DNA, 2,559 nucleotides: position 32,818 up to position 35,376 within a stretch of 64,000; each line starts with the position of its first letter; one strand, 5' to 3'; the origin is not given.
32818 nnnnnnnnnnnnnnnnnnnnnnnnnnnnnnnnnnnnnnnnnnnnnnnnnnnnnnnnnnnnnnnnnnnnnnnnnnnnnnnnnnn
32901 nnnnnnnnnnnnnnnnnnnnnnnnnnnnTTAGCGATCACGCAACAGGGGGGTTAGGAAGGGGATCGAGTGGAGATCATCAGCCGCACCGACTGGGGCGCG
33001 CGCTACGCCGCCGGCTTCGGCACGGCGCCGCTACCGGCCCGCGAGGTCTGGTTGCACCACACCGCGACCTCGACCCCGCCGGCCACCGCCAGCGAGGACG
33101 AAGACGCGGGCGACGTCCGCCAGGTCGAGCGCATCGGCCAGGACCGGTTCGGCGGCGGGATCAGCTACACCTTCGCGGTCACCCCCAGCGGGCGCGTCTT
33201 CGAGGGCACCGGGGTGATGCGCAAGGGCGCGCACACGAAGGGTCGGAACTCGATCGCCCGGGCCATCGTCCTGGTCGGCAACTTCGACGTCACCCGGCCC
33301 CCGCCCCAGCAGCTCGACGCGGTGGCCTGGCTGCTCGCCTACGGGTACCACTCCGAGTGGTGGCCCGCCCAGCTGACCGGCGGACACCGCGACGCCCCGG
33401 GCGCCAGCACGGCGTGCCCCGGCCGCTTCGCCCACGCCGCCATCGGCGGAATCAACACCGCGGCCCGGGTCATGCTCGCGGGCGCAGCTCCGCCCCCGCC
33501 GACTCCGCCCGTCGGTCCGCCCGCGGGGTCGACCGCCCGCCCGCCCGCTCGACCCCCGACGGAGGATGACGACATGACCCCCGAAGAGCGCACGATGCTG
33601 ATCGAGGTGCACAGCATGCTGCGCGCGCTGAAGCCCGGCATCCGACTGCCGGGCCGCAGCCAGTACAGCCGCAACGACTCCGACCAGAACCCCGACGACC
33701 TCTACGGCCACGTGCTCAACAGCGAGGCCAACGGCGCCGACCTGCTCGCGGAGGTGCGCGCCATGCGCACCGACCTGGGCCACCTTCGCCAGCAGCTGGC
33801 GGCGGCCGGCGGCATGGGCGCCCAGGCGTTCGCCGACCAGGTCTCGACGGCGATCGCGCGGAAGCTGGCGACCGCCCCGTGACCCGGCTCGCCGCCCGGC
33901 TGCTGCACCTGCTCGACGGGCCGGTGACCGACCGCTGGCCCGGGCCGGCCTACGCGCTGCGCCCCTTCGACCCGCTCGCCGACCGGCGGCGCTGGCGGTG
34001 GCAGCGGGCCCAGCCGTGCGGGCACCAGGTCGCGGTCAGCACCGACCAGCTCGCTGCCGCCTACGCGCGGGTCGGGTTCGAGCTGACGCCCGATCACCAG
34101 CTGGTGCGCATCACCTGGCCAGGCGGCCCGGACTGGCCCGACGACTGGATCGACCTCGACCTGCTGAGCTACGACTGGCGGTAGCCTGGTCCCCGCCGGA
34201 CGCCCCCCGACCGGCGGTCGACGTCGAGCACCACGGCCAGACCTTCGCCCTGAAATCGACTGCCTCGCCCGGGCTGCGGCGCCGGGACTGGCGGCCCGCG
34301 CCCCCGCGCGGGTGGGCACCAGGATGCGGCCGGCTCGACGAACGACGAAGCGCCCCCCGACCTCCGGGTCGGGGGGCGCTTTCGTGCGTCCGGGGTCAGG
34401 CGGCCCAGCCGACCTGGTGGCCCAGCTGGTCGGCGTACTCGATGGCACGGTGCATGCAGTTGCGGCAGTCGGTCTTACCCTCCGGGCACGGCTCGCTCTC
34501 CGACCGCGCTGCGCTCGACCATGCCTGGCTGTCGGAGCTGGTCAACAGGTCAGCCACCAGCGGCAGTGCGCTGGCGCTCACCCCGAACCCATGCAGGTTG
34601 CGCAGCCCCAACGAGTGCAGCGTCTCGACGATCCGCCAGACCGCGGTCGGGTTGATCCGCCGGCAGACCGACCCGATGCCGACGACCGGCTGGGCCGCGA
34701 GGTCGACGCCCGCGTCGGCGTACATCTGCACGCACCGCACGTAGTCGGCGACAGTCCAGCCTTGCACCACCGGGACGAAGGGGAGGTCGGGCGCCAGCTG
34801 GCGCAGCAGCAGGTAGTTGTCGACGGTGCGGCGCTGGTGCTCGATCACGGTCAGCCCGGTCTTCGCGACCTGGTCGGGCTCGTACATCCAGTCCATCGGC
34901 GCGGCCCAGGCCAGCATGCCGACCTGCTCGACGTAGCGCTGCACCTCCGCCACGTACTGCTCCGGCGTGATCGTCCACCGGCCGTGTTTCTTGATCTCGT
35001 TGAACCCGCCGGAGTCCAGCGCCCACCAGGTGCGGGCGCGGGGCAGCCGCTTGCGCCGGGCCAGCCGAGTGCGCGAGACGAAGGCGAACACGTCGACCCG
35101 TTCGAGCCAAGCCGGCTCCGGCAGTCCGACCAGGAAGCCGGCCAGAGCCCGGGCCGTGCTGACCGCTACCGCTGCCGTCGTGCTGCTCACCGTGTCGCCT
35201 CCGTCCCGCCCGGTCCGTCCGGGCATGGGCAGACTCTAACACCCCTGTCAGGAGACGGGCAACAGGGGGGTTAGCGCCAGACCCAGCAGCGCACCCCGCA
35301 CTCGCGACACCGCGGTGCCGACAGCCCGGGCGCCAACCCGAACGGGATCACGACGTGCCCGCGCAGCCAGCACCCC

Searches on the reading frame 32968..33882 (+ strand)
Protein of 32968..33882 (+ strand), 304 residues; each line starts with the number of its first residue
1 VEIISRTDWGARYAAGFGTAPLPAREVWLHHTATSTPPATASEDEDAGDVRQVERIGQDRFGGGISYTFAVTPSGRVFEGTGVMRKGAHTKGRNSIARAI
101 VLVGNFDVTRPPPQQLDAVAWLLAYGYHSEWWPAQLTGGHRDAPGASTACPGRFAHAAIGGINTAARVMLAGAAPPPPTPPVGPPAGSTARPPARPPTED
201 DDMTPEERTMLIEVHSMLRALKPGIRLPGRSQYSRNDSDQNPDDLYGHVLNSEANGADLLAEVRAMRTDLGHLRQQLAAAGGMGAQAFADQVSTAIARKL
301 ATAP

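Call 68: find_homologous_proteins(query=window:32968-33882:+, max_evalue=1e-20)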
Query window:32968-33882:+ (304 aa): 360 proteins with E <= 1e-20 among 8000 candidates; the best 120 are listed.
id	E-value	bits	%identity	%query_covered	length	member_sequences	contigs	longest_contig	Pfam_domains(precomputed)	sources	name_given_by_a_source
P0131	2.6e-200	682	100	100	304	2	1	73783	PF01510.31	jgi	jgi:hypothetical protein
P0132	1.3e-135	470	75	99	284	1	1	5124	PF01510.31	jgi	jgi:N-acetylmuramoyl-L-alanine amidase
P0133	2.9e-130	452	73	99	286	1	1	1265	PF01510.31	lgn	-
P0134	5.1e-128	445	70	99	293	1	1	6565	PF01510.31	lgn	-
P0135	1.0e-114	401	63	99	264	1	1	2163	PF01510.31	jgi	jgi:hypothetical protein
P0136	1.3e-81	292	53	99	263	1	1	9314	PF01510.31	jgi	jgi:hypothetical protein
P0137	4.1e-81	291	74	54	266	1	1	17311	PF01510.31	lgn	-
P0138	1.5e-79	286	52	99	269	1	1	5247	PF01510.31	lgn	-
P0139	1.9e-79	285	53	99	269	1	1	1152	PF01510.31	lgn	-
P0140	7.3e-78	280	50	99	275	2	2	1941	PF01510.31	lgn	-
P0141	8.4e-77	276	53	99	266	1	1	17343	PF01510.31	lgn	-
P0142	1.3e-75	273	75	54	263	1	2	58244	PF01510.31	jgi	jgi:hypothetical protein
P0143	4.7e-75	271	64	72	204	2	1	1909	PF01510.31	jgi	-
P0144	1.4e-74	269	52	99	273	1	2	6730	PF01510.31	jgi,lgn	jgi:hypothetical protein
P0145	1.5e-68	249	49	99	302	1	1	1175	PF01510.31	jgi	jgi:hypothetical protein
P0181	7.6e-60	221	53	75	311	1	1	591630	PF01510.31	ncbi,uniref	ncbi:peptidoglycan recognition family protein [Pseudonocardia hispaniensis]|uniref:Peptidoglycan rec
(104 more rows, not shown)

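Call 69: find_encoding_contigs(protein=P0181, flank=10000, max_places=2)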
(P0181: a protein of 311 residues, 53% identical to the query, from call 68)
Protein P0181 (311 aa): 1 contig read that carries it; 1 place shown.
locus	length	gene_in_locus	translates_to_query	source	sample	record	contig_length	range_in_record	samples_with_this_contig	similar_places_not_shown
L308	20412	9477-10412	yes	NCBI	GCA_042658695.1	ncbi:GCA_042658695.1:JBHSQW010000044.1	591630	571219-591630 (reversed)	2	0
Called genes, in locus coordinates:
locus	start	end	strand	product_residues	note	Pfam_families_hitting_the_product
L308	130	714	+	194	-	-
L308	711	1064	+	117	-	PF05521:Phage_HCP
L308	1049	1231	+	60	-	PF04883:HK97-gp10_like (weak)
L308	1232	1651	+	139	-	PF11367:Tail_completion_gp17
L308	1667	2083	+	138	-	PF06199:Phage_tail_2, PF16460:Phage_TTP_11, PF16461:Phage_TTP_12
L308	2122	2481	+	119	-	PF06222:Phage_TAC_1 (weak)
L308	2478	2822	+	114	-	PF06223:Phage_tail_T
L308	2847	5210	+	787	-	-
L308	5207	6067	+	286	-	-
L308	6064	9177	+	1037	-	-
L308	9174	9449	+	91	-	-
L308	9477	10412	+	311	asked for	PF01510:Amidase_2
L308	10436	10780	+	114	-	-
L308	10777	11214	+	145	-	-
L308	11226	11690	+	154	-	-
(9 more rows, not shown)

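Call 70: find_encoding_contigs(protein=P0141, flank=10000, max_places=2)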
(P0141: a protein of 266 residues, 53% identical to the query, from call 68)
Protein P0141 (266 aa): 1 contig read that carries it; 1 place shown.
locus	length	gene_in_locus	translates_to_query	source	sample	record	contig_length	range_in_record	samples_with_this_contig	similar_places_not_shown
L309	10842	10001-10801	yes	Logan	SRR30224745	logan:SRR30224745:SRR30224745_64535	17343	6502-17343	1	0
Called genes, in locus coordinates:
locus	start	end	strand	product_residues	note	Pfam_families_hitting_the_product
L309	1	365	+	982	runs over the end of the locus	-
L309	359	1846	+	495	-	-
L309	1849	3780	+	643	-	PF16466:DUF5047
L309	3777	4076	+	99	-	-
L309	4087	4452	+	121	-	PF23140:Gp80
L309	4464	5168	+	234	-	-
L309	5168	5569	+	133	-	-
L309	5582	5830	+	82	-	-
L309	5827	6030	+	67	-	-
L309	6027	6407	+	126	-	PF23140:Gp80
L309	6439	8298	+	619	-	PF13385:Laminin_G_3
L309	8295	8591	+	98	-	-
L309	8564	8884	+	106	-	-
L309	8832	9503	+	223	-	PF01391:Collagen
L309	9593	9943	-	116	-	-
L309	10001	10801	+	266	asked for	PF01510:Amidase_2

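Call 71: find_encoding_contigs(protein=P0134, flank=10000, max_places=2)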
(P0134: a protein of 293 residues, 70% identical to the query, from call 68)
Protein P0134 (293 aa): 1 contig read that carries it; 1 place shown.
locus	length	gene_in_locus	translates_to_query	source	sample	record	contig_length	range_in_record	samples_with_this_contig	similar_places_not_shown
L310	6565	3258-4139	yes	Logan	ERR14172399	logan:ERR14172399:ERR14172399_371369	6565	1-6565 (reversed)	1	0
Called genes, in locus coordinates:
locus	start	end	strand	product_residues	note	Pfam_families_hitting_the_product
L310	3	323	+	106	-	?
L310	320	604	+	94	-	-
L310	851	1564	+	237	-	PF01391:Collagen (weak)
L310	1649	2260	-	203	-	-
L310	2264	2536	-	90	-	-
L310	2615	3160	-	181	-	-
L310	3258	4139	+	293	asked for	PF01510:Amidase_2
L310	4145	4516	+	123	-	-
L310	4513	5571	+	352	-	PF13385:Laminin_G_3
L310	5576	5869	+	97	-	-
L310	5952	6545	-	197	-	-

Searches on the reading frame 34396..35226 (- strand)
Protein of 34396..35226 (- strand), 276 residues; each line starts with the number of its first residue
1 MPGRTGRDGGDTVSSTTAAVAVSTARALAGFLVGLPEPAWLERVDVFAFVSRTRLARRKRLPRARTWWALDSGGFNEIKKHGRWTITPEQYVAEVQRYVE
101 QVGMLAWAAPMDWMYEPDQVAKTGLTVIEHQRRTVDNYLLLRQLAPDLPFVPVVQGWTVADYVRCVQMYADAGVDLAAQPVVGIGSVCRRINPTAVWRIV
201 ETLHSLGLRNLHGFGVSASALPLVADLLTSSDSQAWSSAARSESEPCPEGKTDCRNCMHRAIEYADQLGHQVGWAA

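Call 3: search_protein_families(library=pfam, proteins=[window:34396-35226:-], max_evalue=0.01)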
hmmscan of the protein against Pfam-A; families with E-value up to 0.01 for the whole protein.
window:34396-35226:- (276 aa): 1 family
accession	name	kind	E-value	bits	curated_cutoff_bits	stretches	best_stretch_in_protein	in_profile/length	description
PF23859.1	DpdA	-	2.4e-71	240.5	27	1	31-268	5-249/291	DeoxyPurine in DNA protein A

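Call 4: search_protein_families(library=phrogs, proteins=[window:34396-35226:-], max_evalue=0.001)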
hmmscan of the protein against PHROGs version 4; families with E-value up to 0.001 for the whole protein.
window:34396-35226:- (276 aa): 1 family
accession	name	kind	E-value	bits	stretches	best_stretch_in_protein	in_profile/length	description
phrog_1279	-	moron, auxiliary metabolic gene and host takeover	4.9e-76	256.3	1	31-267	5-248/260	queuine tRNA-ribosyltransferase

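Call 26: find_encoding_contigs(protein=window:34396-35226:-, flank=10000, max_places=3)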
Protein window:34396-35226:- (276 aa): 2 contigs read that carry it; 2 places shown.
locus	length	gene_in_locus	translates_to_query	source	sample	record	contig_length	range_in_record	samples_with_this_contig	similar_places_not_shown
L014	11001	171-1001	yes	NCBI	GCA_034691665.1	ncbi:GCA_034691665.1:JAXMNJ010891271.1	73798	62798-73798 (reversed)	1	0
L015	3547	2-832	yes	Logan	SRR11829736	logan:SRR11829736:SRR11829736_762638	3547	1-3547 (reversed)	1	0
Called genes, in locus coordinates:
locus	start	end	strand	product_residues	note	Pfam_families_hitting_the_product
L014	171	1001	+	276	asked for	PF23859:DpdA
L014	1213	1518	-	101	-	-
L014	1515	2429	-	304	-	PF01510:Amidase_2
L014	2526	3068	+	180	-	-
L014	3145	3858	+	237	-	-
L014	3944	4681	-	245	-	PF01391:Collagen (weak)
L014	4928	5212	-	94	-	-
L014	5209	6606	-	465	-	-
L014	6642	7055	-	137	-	-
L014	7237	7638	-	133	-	-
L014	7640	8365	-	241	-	-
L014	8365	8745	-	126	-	PF23140:Gp80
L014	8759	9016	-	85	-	-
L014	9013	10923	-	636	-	PF16466:DUF5047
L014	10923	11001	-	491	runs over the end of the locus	-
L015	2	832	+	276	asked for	PF23859:DpdA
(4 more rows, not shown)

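Call 103: search_protein_families(library=padloc, proteins=[window:34396-35226:-], max_evalue=0.01)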
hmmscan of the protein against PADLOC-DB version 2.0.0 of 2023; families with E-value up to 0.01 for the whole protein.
window:34396-35226:- (276 aa): 0 families
